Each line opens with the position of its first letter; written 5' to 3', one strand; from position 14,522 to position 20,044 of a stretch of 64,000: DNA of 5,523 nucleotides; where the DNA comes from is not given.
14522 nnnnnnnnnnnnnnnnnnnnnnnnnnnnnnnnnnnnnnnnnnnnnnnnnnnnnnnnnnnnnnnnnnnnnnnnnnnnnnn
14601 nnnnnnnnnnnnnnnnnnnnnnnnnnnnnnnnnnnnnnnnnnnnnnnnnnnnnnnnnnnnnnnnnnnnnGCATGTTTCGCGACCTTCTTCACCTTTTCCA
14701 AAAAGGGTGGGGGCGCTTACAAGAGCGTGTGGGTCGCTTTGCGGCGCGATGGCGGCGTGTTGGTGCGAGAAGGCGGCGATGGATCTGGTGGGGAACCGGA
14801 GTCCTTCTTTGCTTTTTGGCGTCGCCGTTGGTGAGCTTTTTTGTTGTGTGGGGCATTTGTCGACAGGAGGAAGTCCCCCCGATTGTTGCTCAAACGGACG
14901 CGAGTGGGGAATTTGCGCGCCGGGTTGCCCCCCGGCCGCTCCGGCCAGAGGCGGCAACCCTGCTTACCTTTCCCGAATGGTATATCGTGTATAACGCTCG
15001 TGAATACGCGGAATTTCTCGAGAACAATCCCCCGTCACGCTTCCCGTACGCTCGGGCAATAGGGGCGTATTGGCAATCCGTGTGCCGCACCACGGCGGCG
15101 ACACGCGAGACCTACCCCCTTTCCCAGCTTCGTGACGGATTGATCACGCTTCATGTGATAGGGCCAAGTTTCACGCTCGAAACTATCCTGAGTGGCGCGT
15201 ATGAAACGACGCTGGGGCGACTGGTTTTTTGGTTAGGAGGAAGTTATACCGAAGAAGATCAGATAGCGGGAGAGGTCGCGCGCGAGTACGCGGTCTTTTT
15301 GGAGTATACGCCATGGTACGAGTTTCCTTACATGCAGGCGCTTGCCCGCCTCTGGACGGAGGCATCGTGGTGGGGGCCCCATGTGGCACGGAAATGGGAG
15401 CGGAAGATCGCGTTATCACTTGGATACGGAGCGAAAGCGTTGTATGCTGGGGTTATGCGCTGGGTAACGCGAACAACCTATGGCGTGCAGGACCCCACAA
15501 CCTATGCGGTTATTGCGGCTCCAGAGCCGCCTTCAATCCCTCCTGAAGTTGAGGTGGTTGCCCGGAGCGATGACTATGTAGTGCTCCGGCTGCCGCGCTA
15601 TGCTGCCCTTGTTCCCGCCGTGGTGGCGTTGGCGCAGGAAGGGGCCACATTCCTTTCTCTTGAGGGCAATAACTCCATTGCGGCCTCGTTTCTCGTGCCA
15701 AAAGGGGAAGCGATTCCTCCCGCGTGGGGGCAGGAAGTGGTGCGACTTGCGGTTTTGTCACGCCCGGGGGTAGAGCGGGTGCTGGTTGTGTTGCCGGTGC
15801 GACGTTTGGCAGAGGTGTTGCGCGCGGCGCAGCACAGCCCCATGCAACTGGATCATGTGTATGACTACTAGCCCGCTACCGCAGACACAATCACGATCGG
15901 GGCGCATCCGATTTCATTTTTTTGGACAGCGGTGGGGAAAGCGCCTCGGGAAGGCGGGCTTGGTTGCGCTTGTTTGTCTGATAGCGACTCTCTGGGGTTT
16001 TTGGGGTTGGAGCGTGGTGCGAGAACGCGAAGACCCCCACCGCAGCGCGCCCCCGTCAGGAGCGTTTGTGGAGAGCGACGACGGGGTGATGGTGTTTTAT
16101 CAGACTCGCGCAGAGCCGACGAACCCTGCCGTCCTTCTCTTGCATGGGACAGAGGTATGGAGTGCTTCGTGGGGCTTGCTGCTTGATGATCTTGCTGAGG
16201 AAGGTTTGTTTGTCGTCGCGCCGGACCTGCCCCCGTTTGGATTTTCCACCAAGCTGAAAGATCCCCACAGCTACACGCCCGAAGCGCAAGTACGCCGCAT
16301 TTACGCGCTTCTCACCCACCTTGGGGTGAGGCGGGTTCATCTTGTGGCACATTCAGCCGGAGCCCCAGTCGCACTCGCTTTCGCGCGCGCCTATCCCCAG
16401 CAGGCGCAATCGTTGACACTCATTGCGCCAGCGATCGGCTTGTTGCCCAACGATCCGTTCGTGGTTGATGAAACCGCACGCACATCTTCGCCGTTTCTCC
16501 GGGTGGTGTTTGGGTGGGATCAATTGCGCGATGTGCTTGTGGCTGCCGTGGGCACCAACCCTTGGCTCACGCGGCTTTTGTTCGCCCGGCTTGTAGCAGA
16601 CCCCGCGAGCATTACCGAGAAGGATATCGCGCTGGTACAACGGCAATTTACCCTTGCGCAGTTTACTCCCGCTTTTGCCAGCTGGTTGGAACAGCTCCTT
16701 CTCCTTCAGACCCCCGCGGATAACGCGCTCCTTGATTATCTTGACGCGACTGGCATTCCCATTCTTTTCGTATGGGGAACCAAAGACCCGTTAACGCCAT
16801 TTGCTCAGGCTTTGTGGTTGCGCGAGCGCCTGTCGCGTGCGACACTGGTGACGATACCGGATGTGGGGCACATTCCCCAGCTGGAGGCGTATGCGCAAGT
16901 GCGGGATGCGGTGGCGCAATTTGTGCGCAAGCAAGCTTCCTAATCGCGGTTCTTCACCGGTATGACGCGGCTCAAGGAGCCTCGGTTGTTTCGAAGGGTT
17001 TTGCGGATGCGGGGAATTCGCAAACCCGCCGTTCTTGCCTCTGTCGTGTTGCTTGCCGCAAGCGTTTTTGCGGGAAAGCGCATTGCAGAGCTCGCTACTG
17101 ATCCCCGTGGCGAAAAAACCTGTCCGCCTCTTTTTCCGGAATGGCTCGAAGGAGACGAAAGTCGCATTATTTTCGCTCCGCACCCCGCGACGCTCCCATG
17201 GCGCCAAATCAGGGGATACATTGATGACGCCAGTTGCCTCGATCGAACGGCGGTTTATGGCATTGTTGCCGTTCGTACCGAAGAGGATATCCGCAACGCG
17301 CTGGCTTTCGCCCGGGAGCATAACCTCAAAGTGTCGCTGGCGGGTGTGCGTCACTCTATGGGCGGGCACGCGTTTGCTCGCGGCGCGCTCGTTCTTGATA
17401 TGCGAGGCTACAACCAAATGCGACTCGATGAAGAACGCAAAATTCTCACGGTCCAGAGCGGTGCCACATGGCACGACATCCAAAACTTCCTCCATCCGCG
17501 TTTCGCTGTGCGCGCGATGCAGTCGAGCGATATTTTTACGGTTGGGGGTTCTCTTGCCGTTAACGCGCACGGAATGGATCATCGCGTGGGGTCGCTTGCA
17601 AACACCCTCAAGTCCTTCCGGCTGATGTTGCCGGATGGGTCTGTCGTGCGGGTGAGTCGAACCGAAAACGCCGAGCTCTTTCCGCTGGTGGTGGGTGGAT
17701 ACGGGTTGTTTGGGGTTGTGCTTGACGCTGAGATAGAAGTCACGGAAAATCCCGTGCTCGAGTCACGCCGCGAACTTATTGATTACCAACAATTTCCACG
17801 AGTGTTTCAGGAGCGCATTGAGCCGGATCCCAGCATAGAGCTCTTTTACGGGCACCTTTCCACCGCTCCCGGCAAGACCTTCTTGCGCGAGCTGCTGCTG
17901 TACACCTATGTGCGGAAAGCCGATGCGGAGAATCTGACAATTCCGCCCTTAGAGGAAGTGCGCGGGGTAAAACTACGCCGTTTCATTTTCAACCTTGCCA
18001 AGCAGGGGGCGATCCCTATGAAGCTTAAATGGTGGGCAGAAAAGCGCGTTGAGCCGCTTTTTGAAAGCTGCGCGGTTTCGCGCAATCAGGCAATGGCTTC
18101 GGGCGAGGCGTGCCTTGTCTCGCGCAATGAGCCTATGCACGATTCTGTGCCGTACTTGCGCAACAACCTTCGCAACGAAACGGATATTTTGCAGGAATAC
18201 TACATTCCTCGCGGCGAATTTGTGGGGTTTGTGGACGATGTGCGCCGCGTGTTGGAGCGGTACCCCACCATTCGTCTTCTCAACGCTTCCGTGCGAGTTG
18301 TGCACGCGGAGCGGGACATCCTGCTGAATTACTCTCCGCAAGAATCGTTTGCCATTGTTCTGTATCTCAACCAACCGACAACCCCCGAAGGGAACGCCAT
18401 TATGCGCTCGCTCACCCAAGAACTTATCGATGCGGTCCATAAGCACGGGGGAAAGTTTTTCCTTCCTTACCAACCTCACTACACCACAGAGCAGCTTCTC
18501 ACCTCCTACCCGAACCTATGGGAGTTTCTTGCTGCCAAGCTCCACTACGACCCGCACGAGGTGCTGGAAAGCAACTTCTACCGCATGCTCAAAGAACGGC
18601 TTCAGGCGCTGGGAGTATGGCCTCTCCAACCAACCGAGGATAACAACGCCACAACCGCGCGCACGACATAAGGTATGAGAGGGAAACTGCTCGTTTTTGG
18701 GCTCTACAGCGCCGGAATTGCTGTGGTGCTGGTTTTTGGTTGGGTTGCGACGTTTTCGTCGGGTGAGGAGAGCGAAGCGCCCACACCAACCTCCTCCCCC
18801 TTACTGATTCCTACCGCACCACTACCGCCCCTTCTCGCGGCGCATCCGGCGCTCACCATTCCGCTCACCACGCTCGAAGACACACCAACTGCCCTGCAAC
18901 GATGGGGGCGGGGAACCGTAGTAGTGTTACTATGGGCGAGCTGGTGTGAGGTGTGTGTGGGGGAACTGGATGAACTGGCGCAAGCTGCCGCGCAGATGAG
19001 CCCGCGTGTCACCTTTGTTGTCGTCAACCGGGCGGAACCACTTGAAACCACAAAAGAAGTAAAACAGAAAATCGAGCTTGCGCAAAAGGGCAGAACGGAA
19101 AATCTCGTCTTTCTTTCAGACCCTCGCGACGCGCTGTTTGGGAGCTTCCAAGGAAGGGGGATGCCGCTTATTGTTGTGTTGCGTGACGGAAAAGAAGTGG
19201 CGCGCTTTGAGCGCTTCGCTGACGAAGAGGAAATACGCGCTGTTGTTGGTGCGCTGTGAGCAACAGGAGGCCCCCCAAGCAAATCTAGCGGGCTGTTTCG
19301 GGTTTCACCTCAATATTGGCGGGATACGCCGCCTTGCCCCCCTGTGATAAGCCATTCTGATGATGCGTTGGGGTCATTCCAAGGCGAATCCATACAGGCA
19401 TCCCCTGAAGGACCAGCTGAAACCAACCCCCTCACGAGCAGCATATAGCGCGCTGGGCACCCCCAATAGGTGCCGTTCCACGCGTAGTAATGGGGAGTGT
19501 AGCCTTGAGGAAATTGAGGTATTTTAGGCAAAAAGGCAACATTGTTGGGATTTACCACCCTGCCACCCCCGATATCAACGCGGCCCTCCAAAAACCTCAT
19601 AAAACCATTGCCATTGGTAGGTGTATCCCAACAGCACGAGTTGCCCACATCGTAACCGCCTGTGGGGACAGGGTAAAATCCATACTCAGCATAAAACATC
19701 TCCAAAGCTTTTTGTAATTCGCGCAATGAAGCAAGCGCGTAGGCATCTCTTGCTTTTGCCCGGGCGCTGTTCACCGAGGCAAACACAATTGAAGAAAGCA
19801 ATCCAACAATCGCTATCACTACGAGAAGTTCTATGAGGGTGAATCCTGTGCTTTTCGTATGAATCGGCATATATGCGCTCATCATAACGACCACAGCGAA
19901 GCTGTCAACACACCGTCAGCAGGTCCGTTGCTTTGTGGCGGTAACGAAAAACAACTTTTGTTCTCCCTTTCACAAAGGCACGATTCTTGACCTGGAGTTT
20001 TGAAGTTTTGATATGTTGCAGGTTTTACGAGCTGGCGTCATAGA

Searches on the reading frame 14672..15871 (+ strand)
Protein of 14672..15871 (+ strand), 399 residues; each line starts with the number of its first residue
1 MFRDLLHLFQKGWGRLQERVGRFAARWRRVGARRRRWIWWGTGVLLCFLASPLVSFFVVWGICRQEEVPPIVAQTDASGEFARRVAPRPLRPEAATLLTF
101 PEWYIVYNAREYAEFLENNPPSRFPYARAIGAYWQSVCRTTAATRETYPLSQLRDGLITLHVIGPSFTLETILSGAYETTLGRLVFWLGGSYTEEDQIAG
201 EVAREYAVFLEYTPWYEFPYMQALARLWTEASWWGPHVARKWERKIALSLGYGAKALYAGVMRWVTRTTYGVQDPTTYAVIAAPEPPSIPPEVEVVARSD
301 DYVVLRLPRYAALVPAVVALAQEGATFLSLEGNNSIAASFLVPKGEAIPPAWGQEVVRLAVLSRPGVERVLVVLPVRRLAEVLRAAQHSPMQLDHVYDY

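Call 86: search_protein_families(library=pfam, proteins=[window:14672-15871:+], max_evalue=1)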
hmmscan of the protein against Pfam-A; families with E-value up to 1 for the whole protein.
window:14672-15871:+ (399 aa): 1 family
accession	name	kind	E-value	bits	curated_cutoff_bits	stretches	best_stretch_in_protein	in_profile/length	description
PF04335.19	VirB8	-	0.028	14.7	23.2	1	31-116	12-90/213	VirB8 protein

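Call 88: search_protein_families(library=pfam, proteins=[window:14672-15871:+], max_evalue=0.001)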
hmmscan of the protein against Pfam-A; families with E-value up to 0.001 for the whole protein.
window:14672-15871:+ (399 aa): 0 families

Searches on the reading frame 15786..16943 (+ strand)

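Call 88: search_protein_families(library=pfam, proteins=[window:15786-16943:+], max_evalue=0.001)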
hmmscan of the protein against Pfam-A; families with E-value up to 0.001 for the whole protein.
window:15786-16943:+ (385 aa): 6 families
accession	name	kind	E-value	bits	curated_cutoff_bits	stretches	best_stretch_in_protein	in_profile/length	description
PF00561.26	Abhydrolase_1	-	3.4e-29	102.7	25.8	1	114-368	1-244/245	alpha/beta hydrolase fold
PF12697.13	Abhydrolase_6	-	3.4e-19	70.8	26.3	1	116-375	1-217/217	Alpha/beta hydrolase family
PF12146.15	Hydrolase_4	-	3.6e-11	43.3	27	1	113-362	4-232/239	Serine aminopeptidase, S33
PF08386.16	Abhydrolase_4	-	2.1e-06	28.2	21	1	313-381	24-92/103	TAP-like protein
PF06821.19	Ser_hydrolase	-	5.8e-05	23.5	22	0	182-217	55-92/172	Serine hydrolase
PF07224.18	Chlorophyllase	-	0.00089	18.6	26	0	108-212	37-144/301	Chlorophyllase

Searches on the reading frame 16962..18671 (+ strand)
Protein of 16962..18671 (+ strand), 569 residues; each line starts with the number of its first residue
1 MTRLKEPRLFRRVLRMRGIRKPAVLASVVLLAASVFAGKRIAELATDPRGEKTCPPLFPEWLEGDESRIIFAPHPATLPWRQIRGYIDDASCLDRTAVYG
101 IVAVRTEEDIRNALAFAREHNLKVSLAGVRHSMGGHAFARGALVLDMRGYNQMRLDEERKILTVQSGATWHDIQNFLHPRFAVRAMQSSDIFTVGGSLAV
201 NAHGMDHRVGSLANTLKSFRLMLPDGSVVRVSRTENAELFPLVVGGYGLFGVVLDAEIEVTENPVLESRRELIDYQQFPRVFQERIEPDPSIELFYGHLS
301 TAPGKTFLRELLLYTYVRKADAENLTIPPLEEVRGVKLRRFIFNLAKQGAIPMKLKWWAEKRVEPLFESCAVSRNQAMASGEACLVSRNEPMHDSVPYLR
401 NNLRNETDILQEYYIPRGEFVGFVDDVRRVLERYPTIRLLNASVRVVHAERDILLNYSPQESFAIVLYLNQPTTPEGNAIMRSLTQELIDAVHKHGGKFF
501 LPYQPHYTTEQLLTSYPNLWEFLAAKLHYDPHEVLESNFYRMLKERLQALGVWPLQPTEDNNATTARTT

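Call 88: search_protein_families(library=pfam, proteins=[window:16962-18671:+], max_evalue=0.001)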
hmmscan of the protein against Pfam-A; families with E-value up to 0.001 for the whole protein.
window:16962-18671:+ (569 aa): 1 family
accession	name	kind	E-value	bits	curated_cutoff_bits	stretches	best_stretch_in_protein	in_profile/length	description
PF01565.28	FAD_binding_4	-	2e-28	99.3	26.4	1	101-232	4-139/139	FAD binding domain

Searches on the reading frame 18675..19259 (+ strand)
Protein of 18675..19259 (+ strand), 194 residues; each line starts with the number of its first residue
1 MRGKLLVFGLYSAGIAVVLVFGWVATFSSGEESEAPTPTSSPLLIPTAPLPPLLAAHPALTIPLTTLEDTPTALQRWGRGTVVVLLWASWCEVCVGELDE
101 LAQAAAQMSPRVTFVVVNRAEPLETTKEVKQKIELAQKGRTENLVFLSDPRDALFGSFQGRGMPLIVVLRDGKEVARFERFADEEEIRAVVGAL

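Call 88: search_protein_families(library=pfam, proteins=[window:18675-19259:+], max_evalue=0.001)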
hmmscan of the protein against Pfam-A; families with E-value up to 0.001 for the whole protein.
window:18675-19259:+ (194 aa): 4 families
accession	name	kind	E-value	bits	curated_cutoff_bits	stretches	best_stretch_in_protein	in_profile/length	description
PF08534.16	Redoxin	-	3.2e-08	33.9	26.6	1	58-178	7-132/148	Redoxin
PF00578.27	AhpC-TSA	-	8e-07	29.5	26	1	58-161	4-101/124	AhpC/TSA family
PF00085.26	Thioredoxin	-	9.4e-06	26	23.5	0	80-128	19-67/103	Thioredoxin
PF13905.12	Thioredoxin_8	-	2.2e-05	25.2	27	1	81-174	3-93/94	Thioredoxin-like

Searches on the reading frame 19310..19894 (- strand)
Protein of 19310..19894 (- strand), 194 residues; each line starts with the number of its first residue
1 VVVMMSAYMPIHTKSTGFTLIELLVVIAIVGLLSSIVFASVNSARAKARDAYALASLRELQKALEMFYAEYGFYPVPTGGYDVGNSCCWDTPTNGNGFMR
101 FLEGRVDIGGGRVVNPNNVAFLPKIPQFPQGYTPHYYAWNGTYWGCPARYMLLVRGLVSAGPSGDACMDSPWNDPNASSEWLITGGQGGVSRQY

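Call 86: search_protein_families(library=pfam, proteins=[window:19310-19894:-], max_evalue=1)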
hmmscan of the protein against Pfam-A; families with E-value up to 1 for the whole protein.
window:19310-19894:- (194 aa): 2 families
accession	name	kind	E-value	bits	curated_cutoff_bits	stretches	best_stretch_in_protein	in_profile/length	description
PF07963.17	N_methyl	-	7.2e-08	32.1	21.2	1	14-38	3-27/27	Prokaryotic N-terminal methylation motif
PF08334.16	T2SSG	-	0.24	11.9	21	1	44-77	5-38/108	Type II secretion system (T2SS), protein G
